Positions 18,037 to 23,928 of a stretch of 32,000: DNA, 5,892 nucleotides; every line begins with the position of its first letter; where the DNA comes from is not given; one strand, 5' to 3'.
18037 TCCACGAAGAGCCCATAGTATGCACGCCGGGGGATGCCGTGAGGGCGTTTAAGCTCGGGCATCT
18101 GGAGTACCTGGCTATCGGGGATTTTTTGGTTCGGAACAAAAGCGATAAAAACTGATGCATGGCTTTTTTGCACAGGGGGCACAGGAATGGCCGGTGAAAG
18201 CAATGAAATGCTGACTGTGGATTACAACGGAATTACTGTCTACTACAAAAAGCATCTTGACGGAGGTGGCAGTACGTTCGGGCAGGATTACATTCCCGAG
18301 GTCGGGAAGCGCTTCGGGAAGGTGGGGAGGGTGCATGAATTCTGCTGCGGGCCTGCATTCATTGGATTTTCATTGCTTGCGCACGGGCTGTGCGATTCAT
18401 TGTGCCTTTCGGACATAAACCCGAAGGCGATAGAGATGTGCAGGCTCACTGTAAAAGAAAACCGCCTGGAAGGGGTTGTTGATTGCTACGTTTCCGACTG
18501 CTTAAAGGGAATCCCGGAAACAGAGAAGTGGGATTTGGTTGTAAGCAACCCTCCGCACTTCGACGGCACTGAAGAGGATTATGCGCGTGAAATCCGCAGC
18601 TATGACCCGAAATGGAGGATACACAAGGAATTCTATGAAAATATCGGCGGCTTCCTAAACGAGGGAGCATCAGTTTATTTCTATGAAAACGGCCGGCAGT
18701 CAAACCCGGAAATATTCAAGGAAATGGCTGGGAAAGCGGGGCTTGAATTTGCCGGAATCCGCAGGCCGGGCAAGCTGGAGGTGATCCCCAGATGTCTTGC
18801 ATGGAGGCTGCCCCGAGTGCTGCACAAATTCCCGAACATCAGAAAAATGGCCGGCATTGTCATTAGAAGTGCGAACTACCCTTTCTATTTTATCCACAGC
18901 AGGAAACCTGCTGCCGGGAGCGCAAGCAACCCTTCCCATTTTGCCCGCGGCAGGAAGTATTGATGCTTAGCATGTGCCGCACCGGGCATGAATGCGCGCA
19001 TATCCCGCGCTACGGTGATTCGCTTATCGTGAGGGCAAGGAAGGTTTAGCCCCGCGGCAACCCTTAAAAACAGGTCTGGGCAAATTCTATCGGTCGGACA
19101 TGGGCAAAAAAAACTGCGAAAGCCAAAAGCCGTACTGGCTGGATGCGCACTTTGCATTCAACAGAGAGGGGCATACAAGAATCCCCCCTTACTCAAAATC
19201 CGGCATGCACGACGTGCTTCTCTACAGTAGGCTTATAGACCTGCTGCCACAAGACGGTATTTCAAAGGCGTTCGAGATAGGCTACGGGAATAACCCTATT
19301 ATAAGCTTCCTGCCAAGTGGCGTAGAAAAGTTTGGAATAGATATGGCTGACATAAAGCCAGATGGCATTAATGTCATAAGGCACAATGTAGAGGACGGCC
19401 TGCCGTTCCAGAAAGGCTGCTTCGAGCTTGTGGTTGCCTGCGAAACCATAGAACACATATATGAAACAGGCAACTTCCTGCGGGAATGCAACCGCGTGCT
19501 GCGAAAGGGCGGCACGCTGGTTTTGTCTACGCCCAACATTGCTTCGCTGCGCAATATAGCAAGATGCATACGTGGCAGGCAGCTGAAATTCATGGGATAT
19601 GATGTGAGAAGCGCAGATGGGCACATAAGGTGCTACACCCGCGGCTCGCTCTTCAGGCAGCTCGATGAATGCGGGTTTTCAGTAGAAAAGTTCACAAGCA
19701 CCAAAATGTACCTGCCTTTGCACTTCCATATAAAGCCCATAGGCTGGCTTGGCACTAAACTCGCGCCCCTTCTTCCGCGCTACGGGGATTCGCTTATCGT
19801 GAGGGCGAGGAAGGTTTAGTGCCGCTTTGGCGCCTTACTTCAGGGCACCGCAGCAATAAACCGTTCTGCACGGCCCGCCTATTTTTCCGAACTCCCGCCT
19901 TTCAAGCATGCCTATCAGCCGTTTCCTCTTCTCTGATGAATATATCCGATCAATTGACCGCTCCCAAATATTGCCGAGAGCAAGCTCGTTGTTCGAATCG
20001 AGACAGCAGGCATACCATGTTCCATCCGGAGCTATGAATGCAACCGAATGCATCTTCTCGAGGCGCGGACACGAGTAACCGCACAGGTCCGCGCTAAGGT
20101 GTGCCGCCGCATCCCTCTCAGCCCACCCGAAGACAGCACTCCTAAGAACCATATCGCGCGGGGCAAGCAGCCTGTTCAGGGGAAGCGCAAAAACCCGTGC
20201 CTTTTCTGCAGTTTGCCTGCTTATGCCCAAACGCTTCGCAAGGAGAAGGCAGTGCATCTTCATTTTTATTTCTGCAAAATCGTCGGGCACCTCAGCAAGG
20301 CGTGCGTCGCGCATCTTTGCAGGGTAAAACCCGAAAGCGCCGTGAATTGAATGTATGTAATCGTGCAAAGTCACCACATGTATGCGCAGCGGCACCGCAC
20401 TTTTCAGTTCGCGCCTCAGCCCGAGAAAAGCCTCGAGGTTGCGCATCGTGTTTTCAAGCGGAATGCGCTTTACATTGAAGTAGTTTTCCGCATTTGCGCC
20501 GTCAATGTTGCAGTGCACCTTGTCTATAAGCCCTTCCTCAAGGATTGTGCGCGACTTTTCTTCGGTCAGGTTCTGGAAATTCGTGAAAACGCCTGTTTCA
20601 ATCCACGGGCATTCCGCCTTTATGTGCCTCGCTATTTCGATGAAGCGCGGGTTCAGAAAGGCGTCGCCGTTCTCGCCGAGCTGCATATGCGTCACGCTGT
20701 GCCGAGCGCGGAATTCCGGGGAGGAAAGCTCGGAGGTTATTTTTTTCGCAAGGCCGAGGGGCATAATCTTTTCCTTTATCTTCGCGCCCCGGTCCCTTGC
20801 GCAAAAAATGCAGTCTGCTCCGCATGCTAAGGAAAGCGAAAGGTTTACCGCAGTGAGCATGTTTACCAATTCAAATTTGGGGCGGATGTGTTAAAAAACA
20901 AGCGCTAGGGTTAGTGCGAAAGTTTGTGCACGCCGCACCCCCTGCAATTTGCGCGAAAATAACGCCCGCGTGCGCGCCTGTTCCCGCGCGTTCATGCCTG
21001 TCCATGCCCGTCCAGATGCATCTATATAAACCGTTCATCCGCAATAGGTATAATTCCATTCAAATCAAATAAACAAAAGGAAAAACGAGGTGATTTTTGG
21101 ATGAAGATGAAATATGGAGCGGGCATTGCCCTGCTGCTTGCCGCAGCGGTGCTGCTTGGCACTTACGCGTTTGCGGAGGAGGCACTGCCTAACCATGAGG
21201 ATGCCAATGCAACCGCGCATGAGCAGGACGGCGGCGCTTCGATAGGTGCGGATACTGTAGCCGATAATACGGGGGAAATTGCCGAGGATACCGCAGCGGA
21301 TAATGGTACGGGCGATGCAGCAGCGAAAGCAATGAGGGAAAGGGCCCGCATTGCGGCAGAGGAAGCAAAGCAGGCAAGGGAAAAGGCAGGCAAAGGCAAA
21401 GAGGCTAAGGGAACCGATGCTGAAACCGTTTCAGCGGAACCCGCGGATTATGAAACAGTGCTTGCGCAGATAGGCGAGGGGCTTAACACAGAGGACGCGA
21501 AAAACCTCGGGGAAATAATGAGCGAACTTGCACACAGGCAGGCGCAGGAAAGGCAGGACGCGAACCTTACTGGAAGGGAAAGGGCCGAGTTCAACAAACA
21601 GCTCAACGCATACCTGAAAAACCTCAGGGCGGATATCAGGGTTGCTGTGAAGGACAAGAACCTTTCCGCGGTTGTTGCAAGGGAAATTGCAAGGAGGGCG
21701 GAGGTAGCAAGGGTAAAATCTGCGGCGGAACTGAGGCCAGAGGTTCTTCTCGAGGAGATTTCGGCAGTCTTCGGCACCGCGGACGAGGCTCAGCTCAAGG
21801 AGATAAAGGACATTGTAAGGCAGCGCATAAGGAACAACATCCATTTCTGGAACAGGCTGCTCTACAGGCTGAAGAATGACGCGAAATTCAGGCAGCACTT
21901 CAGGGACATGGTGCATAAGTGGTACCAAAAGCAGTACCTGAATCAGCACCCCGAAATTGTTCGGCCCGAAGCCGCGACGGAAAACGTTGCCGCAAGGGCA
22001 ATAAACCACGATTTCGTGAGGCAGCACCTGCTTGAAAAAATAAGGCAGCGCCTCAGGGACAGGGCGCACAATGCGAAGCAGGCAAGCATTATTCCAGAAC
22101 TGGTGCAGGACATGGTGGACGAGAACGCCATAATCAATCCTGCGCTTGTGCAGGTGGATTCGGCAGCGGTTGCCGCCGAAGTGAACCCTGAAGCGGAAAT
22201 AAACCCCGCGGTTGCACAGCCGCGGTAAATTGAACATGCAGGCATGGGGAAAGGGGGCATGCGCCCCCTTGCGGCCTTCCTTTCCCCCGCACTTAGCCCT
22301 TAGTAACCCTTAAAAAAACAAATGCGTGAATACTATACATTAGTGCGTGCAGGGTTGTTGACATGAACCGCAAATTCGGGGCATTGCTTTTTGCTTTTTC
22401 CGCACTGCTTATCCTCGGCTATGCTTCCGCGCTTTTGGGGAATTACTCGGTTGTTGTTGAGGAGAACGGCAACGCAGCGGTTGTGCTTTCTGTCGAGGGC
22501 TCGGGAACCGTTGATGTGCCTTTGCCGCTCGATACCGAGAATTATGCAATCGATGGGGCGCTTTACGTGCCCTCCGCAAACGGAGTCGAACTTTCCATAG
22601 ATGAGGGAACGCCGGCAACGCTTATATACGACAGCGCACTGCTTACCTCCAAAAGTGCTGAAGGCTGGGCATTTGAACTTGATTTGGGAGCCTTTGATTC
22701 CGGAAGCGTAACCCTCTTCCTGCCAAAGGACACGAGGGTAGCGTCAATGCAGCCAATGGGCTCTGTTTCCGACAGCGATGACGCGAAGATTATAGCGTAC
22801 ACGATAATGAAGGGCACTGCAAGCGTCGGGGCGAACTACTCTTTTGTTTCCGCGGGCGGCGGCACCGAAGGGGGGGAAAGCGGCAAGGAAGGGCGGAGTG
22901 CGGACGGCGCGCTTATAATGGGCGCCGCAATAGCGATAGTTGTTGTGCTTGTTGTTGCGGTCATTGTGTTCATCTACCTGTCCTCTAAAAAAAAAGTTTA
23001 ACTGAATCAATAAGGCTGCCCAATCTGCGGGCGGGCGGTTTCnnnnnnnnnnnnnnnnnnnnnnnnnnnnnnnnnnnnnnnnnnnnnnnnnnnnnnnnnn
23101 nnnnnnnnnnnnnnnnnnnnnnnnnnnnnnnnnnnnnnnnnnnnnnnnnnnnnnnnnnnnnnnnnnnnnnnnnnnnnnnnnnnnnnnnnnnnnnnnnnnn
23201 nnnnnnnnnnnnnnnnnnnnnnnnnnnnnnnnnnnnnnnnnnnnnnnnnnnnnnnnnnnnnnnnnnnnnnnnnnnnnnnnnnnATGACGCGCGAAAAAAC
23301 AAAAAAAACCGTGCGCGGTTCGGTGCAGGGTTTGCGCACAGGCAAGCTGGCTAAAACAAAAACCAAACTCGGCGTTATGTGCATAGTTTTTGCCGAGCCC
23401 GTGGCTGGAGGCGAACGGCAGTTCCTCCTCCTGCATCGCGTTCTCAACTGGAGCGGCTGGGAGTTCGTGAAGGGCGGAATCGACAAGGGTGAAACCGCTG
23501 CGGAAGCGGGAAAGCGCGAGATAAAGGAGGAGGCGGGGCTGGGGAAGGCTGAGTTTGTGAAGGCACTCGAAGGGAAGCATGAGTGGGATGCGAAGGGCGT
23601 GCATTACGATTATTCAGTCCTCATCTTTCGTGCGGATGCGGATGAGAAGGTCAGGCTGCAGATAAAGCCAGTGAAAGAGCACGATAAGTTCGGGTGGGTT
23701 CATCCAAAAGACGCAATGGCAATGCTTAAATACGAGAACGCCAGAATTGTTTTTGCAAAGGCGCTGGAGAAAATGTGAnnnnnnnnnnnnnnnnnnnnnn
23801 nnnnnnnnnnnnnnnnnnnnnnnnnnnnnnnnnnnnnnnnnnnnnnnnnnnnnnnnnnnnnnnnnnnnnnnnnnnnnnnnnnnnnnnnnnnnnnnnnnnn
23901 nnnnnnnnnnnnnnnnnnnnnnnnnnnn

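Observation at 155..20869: Methylation-dominated glycan island lacking visible priming, flipping or transfer steps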

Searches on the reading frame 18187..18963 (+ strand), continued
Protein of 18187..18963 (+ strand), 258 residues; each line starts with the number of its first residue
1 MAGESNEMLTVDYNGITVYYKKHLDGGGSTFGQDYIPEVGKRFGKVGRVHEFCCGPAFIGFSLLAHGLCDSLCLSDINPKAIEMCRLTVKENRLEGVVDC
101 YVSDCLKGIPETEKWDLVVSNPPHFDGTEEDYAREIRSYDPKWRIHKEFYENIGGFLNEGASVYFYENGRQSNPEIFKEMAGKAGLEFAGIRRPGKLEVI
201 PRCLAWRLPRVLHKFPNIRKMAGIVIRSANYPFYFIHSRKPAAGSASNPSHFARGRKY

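Call 58: find_encoding_contigs(protein=P0191, flank=8000, max_places=1)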
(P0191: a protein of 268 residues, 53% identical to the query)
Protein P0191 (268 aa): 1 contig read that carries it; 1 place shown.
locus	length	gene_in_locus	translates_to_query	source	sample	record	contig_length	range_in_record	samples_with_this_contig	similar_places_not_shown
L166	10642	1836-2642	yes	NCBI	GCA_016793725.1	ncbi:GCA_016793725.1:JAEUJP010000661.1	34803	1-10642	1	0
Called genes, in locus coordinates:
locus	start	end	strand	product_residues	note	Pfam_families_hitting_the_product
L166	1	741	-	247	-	PF21305:type_II_gspD_N0, PF03958:Secretin_N (weak)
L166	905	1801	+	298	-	PF01261:AP_endonuc_2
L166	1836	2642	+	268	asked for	PF05175:MTS, PF12847:Methyltransf_18 (weak), PF13847:Methyltransf_31 (weak), PF13649:Methyltransf_25 (weak), PF04816:TrmK (faint)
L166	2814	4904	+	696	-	PF00528:BPD_transp_1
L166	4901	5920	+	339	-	PF00005:ABC_tran, PF13304:AAA_21 (faint), PF17850:CysA_C_terminal (faint), PF08402:TOBE_2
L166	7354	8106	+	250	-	PF04445:SAM_MT (weak), PF08241:Methyltransf_11 (weak), PF13649:Methyltransf_25 (weak)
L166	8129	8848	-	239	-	PF13489:Methyltransf_23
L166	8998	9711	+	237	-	PF02592:Vut_1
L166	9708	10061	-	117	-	PF01242:PTPS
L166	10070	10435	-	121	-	PF02152:FolB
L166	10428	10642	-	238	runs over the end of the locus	PF00106:adh_short, PF01370:Epimerase, PF08659:KR, PF13561:adh_short_C2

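Call 72: find_encoding_contigs(protein=P0139, flank=10000, max_places=2)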
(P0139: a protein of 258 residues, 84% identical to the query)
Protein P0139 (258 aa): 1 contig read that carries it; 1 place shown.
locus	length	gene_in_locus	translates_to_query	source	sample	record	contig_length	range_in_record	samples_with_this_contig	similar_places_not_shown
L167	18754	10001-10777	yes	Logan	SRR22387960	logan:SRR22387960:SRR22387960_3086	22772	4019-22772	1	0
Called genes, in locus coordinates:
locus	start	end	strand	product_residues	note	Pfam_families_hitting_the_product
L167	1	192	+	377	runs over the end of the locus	PF13439:Glyco_transf_4, PF13579:Glyco_trans_4_4, PF20706:GT4-conflict (weak), PF00534:Glycos_transf_1, PF13692:Glyco_trans_1_4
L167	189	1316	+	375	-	PF13439:Glyco_transf_4, PF13579:Glyco_trans_4_4, PF00534:Glycos_transf_1, PF13692:Glyco_trans_1_4, PF13524:Glyco_trans_1_2 (weak)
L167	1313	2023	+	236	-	PF02353:CMAS, PF13489:Methyltransf_23, PF01209:Ubie_methyltran (faint), PF13847:Methyltransf_31, PF08241:Methyltransf_11, PF08242:Methyltransf_12, PF13649:Methyltransf_25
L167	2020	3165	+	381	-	PF13477:Glyco_trans_4_2, PF20706:GT4-conflict (weak), PF13439:Glyco_transf_4, PF13579:Glyco_trans_4_4, PF00534:Glycos_transf_1, PF13692:Glyco_trans_1_4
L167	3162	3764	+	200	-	PF08241:Methyltransf_11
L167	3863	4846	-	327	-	PF04055:Radical_SAM, PF13186:SPASM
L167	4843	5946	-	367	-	PF00534:Glycos_transf_1, PF13692:Glyco_trans_1_4, PF13524:Glyco_trans_1_2 (weak)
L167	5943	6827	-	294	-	PF01522:Polysacc_deac_1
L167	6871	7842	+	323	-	PF01073:3Beta_HSD, PF01370:Epimerase, PF02719:Polysacc_synt_2, PF04321:RmlD_sub_bind, PF05368:NmrA (faint), PF16363:GDP_Man_Dehyd, PF07993:NAD_binding_4 (weak)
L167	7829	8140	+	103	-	-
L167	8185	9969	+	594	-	PF02543:Carbam_trans_N, PF00814:TsaD (weak), PF22521:HypF_C_2, PF16861:Carbam_trans_C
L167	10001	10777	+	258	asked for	PF05175:MTS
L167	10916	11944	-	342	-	PF04055:Radical_SAM, PF13186:SPASM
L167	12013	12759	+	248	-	PF13489:Methyltransf_23, PF08241:Methyltransf_11, PF08242:Methyltransf_12 (weak), PF13649:Methyltransf_25 (weak), PF13847:Methyltransf_31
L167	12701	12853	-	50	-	-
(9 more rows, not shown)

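Call 74: search_protein_families(library=padloc, proteins=[window:18187-18963:+], max_evalue=0.00001)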
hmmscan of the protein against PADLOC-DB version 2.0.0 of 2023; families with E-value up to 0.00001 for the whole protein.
window:18187-18963:+ (258 aa): 1 family
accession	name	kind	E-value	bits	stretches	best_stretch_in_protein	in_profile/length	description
PDLC04134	mad2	-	8.3e-12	42.7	1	47-180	293-409/492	mads_2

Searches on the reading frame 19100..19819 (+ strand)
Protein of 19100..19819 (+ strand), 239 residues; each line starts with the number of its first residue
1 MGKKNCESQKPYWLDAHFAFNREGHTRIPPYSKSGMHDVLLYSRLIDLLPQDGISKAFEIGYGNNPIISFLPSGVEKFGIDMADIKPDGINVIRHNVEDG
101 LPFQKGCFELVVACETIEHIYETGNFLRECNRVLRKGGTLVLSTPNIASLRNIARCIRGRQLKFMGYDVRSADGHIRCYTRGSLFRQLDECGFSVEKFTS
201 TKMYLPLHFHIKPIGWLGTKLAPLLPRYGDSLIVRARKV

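Call 5: search_protein_families(library=pfam, proteins=[window:19100-19819:+], max_evalue=0.01)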
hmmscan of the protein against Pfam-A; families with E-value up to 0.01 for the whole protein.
window:19100-19819:+ (239 aa): 8 families
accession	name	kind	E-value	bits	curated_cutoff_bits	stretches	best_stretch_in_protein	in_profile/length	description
PF13489.12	Methyltransf_23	-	6e-11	42.8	27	1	56-196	25-162/164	Methyltransferase domain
PF08241.18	Methyltransf_11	-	1.5e-10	42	21.2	1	88-142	41-95/95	Methyltransferase domain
PF13847.12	Methyltransf_31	-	1.4e-06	28.5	27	1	87-146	53-113/145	Methyltransferase domain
PF13649.12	Methyltransf_25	-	6e-06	27.3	27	1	89-138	47-97/97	Methyltransferase domain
PF05148.21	Methyltransf_8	-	0.00048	20.5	27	1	59-173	78-184/219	Hypothetical methyltransferase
PF03141.22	Methyltransf_29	-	0.0014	17.8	23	1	101-149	175-224/506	Putative S-adenosyl-L-methionine-dependent methyltransferase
PF08242.18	Methyltransf_12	-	0.0022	19.1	30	1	95-140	53-98/98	Methyltransferase domain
PF07021.18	MetW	-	0.0072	16.4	21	0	53-148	14-113/193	Methionine biosynthesis protein MetW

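Call 76: search_protein_families(library=ncbifam, proteins=[window:19100-19819:+], max_evalue=1e-8)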
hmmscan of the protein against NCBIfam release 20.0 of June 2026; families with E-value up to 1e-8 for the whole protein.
window:19100-19819:+ (239 aa): 0 families

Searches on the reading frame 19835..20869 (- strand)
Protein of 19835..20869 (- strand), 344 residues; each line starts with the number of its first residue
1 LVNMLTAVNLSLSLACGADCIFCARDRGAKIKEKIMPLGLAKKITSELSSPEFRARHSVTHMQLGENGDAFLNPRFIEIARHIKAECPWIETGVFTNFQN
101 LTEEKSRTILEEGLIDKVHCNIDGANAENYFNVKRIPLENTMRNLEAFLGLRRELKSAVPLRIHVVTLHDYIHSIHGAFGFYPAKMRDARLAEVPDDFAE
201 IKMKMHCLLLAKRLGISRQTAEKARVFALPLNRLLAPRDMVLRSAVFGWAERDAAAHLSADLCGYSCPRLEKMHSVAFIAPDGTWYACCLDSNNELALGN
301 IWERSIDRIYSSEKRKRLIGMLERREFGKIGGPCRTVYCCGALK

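Call 5: search_protein_families(library=pfam, proteins=[window:19835-20869:-], max_evalue=0.01)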
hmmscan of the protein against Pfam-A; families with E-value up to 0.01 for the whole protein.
window:19835-20869:- (344 aa): 2 families
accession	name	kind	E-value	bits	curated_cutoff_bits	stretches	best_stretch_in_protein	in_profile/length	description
PF04055.27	Radical_SAM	-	1.4e-08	35.5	29.5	1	12-149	3-137/166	Radical SAM superfamily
PF13186.11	SPASM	-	5.1e-08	33.5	21.5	1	274-323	5-53/67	Iron-sulfur cluster-binding domain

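Call 7: search_protein_families(library=ncbifam, proteins=[window:19835-20869:-], max_evalue=0.01)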
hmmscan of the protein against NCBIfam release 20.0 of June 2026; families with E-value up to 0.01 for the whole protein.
window:19835-20869:- (344 aa): 10 families
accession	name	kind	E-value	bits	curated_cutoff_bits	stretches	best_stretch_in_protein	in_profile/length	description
TIGR04317.1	W_rSAM_matur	equivalog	1.6e-12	47.2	380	1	10-173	8-162/349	tungsten cofactor oxidoreductase radical SAM maturase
TIGR04321.1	spiroSPASM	subfamily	5.2e-05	22.1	250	0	9-146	234-374/510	spiro-SPASM protein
TIGR04038.1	tatD_link_rSAM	subfamily_domain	0.00024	21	129.7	1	10-156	12-157/192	TatD family nuclease-associated radical SAM protein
TIGR04311.1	rSAM_Geo_metal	subfamily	0.00064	18.9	400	1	15-166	12-158/423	radical SAM/SPASM family putative metalloenzyme maturase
TIGR04100.1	rSAM_pair_X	hypoth_equivalog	0.00067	19.3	262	1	10-160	12-162/197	TIGR04100 family radical SAM protein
NF001199.0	PRK00164.2-1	equivalog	0.0019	17.4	231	1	6-170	12-162/308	GTP 3',8-cyclase MoaA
NF038283.1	viperin_w_prok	equivalog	0.0068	15.6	180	1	7-159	3-151/281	viperin family antiviral radical SAM protein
TIGR00433.2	bioB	equivalog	0.009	15.3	225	0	15-127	50-158/307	biotin synthase BioB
TIGR03962.1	mycofact_rSAM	equivalog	0.009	15.2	265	0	11-149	17-145/339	mycofactocin radical SAM maturase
TIGR04085.1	rSAM_more_4Fe4S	domain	0.0092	16.4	27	0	276-336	6-66/93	SPASM domain-containing protein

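Call 47: search_solved_structures(query=window:19835-20869:-, max_evalue=0.01)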
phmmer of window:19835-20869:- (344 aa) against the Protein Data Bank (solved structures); distinct sequences matched with E-value up to 0.01: 2.
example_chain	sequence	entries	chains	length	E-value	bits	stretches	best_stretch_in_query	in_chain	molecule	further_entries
4m7s_A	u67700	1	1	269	0.0066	19.1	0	5-115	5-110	BtrN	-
4m7t_A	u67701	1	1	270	0.0068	19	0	5-115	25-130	BtrN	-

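Call 74: search_protein_families(library=padloc, proteins=[window:19835-20869:-], max_evalue=0.00001)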
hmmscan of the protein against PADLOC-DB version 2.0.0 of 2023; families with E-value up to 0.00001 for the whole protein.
window:19835-20869:- (344 aa): 0 families

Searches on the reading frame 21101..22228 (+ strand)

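Call 5: search_protein_families(library=pfam, proteins=[window:21101-22228:+], max_evalue=0.01)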
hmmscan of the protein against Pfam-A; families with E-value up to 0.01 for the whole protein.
window:21101-22228:+ (375 aa): 1 family
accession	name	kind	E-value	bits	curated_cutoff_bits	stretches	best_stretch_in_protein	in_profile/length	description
PF09452.15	Mvb12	-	0.0028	18.5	25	1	230-285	22-77/90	ESCRT-I subunit Mvb12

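Call 15: search_protein_families(library=pfam, proteins=[window:21101-22228:+], max_evalue=10)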
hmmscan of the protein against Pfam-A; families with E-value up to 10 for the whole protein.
window:21101-22228:+ (375 aa): 5 families
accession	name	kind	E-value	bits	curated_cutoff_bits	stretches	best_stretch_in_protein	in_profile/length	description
PF09452.15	Mvb12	-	0.0028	18.5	25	1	230-285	22-77/90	ESCRT-I subunit Mvb12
PF21733.3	Death_3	-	0.53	10.8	27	1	185-242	27-81/106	Death domain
PF25280.1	POTRA2_Toc75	-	0.84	10.3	27.5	0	256-278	64-86/112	Toc75-like, second POTRA domain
PF07743.18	HSCB_C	-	2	9.3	22.1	1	218-254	14-48/74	HSCB C-terminal oligomerisation domain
PF19590.4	TrbL_3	-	6.3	6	23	1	35-115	285-362/379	TrbL/VirB6 plasmid conjugal transfer like protein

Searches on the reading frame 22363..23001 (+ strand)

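Call 6: search_protein_families(library=pfam, proteins=[window:22363-23001:+], max_evalue=0.01)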
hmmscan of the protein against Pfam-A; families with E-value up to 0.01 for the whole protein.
window:22363-23001:+ (212 aa): 0 families

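Call 15: search_protein_families(library=pfam, proteins=[window:22363-23001:+], max_evalue=10)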
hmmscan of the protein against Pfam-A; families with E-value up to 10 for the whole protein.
window:22363-23001:+ (212 aa): 4 families
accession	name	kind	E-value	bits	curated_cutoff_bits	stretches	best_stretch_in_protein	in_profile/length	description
PF22812.1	CR_prot_dom_plant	-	0.044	14.7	34.1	1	173-211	33-70/71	Plant cysteine-rich protein domain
PF14828.11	Amnionless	-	0.12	11.5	30.4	1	141-210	300-371/442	Amnionless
PF17870.6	Insulin_TMD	-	0.26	11.8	33.4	1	184-206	17-39/47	Insulin receptor trans-membrane segment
PF05568.16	ASFV_J13L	-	0.77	9.9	23.6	1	190-211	36-56/189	African swine fever virus J13L protein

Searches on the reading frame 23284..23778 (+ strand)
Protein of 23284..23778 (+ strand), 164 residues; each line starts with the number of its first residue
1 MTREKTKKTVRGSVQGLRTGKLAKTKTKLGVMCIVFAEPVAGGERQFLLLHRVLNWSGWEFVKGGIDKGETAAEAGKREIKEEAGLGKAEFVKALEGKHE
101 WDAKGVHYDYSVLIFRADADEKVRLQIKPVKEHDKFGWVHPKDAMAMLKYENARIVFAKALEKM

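Call 6: search_protein_families(library=pfam, proteins=[window:23284-23778:+], max_evalue=0.01)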
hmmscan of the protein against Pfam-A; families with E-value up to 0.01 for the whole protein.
window:23284-23778:+ (164 aa): 1 family
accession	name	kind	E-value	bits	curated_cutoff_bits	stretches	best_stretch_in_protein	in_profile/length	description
PF00293.34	NUDIX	-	3.6e-16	59.8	21.1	1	30-151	5-125/134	NUDIX domain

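Call 74: search_protein_families(library=padloc, proteins=[window:23284-23778:+], max_evalue=0.00001)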
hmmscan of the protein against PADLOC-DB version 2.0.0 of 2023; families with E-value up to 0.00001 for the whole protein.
window:23284-23778:+ (164 aa): 1 family
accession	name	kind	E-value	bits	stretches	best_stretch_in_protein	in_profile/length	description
PDLC04899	PDC-S07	-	7.7e-09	33.3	1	58-163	34-130/135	-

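Call 77: search_protein_families(library=ncbifam, proteins=[window:23284-23778:+], max_evalue=0.00001)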
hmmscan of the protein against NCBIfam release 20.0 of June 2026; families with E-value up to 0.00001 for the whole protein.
window:23284-23778:+ (164 aa): 9 families
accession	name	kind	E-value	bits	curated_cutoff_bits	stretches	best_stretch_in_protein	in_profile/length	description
NF006961.0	PRK09438.1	equivalog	3.5e-09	36.3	103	1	26-152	6-137/151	dihydroneopterin triphosphate diphosphatase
NF001937.0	PRK00714.1-4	equivalog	2.4e-08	33.8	139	1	46-101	21-74/161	RNA pyrophosphohydrolase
NF001936.0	PRK00714.1-3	equivalog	6e-08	32.7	118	1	43-101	21-79/155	RNA pyrophosphohydrolase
NF001938.0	PRK00714.1-5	equivalog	7.9e-08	31.8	116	1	27-101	14-86/172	RNA pyrophosphohydrolase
NF052459.1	OxoGTPPhMutT1Mycb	equivalog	1.5e-07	30.8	475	1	47-159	20-124/292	8-oxo-(d)GTP phosphatase MutT1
NF001934.0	PRK00714.1-1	equivalog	9e-07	28.5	241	1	49-101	23-74/176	RNA pyrophosphohydrolase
NF001935.0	PRK00714.1-2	equivalog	1.1e-06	28.2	259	1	55-106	29-79/183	RNA pyrophosphohydrolase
NF006530.0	PRK08999.1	equivalog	2.5e-06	26.8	245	1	58-119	34-96/315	Nudix family hydrolase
NF008736.0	PRK11762.1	equivalog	4e-06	26.5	169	1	61-91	78-108/186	ADP compounds hydrolase NudE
